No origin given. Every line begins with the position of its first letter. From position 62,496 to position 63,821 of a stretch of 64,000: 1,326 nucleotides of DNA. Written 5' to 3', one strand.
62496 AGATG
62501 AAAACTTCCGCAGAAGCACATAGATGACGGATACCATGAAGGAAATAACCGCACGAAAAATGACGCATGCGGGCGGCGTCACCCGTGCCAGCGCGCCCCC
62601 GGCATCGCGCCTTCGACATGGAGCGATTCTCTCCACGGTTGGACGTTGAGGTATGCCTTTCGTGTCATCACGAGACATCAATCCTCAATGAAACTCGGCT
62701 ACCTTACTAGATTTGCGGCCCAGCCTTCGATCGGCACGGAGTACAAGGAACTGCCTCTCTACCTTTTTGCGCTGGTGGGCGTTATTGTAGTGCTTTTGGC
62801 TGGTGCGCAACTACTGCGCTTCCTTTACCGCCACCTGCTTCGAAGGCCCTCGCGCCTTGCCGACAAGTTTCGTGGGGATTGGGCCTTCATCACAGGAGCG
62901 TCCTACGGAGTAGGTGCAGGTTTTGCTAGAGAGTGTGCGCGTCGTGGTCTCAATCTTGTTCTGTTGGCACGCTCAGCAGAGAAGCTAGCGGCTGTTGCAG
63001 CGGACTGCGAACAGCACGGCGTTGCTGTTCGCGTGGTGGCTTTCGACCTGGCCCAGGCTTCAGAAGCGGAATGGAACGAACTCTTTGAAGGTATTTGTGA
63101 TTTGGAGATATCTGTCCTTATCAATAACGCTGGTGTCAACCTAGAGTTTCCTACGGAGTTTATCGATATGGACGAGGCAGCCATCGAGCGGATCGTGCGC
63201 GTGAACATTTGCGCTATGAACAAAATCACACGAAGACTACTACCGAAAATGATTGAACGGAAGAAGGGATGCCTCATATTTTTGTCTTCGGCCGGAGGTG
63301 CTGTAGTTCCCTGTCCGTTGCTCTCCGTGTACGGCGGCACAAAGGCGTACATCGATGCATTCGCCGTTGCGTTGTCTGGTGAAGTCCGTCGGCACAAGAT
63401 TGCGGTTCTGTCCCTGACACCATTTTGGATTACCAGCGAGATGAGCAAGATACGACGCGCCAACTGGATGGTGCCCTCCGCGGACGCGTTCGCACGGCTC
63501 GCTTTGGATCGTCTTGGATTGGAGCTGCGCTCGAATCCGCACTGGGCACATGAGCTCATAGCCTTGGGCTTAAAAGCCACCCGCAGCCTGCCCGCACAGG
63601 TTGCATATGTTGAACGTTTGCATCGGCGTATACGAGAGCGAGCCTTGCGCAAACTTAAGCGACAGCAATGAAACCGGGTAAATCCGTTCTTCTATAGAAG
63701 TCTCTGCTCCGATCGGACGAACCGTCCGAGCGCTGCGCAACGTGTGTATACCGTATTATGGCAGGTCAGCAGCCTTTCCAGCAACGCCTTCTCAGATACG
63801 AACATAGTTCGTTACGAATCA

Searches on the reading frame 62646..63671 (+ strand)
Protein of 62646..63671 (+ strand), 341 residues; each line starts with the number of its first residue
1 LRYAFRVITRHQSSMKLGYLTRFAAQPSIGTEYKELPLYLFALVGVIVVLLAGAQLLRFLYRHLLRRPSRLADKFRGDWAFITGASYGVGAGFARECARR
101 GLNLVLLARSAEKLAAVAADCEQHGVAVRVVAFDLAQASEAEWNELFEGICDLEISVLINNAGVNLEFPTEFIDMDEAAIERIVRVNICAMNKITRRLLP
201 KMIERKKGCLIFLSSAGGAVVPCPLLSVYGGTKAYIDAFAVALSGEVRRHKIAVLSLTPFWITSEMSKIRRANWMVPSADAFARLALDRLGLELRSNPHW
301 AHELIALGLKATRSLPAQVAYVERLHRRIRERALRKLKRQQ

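Call 8: search_protein_families(library=pfam, proteins=[window:62646-63671:+], max_evalue=0.01)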
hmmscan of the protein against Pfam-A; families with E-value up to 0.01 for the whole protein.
window:62646-63671:+ (341 aa): 3 families
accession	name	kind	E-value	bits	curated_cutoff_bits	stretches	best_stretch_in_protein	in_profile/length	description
PF00106.31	adh_short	-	2.5e-36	125.4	26.6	1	79-270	2-190/195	short chain dehydrogenase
PF13561.12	adh_short_C2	-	1.3e-19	71.2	27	1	84-268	1-182/236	Enoyl-(Acyl carrier protein) reductase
PF08659.16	KR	-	8.9e-08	32.7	22.6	1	81-242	4-162/180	KR domain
